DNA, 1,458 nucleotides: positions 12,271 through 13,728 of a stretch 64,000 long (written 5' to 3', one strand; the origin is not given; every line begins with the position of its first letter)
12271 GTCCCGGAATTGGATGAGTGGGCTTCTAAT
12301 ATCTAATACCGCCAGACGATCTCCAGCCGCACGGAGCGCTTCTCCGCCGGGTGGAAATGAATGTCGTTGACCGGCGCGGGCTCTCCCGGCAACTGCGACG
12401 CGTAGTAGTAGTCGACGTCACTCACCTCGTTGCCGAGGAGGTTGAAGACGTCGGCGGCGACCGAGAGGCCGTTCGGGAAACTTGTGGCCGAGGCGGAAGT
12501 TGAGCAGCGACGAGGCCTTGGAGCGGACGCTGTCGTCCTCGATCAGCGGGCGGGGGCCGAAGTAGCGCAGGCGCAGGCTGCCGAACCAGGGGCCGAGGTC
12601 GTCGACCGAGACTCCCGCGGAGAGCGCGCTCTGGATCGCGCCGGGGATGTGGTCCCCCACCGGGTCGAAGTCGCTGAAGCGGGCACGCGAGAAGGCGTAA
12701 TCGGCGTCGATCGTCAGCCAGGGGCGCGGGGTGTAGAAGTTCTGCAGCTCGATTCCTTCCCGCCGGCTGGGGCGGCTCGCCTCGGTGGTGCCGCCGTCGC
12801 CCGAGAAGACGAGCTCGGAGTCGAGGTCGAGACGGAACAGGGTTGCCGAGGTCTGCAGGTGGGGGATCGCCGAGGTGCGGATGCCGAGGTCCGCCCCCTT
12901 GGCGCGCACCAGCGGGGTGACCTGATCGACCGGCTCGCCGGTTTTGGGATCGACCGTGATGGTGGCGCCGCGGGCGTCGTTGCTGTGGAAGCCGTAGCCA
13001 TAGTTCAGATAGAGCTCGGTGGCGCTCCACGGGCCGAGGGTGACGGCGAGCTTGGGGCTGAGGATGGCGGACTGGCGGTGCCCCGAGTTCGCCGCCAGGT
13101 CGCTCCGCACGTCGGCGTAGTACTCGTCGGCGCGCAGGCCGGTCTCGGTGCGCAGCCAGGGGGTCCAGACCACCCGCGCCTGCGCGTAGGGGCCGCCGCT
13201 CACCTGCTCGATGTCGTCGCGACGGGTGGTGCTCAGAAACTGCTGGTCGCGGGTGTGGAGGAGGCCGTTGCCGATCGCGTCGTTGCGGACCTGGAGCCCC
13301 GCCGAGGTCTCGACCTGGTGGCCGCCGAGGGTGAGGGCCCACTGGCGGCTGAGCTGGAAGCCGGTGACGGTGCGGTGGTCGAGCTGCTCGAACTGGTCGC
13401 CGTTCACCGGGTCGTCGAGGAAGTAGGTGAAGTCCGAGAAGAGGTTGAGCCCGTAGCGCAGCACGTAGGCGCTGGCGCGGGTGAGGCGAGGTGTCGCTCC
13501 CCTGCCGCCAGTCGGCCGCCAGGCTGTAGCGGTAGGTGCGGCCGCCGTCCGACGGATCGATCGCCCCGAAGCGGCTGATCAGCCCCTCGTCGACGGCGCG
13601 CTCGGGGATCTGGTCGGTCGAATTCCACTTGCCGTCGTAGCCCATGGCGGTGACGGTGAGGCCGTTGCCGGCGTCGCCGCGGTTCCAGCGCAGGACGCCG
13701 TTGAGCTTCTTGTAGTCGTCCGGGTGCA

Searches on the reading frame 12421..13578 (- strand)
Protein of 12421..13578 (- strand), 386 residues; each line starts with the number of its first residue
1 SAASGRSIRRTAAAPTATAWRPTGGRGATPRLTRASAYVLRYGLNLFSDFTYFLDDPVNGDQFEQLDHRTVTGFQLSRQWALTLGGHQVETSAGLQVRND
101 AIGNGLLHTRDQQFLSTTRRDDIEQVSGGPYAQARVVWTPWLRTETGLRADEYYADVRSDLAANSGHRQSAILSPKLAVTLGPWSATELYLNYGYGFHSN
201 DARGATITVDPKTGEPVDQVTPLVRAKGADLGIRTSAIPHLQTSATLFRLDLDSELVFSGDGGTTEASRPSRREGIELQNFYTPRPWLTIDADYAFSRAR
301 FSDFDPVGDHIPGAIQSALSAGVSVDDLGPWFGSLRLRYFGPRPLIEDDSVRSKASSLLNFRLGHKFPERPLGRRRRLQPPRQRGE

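Call 21: search_protein_families(library=pfam, proteins=[window:12421-13578:-], max_evalue=0.001)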
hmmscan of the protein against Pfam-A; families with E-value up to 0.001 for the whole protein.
window:12421-13578:- (386 aa): 1 family
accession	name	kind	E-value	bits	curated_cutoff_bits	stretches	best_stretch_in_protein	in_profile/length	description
PF00593.30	TonB_dep_Rec_b-barrel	-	8.4e-19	69.2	27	1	48-368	96-424/436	TonB dependent receptor-like, beta-barrel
